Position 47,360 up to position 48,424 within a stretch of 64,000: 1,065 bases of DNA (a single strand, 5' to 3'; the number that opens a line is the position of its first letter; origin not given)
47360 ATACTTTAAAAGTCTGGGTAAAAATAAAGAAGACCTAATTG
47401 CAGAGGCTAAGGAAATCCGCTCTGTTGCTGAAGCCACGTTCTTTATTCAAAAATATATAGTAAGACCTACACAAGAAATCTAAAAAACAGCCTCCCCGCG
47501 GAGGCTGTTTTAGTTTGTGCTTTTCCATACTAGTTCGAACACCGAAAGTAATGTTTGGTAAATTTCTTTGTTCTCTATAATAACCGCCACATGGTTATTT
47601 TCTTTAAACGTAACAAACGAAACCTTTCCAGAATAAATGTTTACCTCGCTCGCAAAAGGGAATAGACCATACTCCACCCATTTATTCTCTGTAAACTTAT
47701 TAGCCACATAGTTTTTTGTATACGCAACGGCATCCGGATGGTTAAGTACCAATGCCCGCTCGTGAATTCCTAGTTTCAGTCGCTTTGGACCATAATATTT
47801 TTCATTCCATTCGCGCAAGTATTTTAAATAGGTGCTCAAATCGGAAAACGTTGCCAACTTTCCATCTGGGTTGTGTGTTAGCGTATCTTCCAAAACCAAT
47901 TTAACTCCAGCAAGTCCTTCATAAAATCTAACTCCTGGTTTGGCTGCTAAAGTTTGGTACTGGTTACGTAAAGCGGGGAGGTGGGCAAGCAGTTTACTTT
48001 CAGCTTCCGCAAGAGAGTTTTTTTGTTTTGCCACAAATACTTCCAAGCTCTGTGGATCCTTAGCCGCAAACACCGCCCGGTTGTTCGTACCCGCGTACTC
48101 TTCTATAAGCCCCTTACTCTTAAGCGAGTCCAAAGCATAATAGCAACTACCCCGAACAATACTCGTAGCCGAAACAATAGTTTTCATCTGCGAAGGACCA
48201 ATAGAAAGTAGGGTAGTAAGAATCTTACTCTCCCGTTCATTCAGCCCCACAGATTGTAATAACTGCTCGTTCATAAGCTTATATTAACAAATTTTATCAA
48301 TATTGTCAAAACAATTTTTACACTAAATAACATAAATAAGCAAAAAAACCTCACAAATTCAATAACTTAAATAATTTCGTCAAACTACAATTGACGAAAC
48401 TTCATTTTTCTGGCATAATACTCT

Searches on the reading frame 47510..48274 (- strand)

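Call 24: search_protein_families(library=pfam, proteins=[window:47510-48274:-], max_evalue=0.001)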
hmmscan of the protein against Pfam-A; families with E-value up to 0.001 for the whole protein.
window:47510-48274:- (254 aa): 1 family
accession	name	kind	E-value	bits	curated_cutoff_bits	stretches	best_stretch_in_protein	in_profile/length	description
PF01978.25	TrmB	-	1.6e-11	44.3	25.6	1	6-74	1-67/68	Sugar-specific transcriptional regulator TrmB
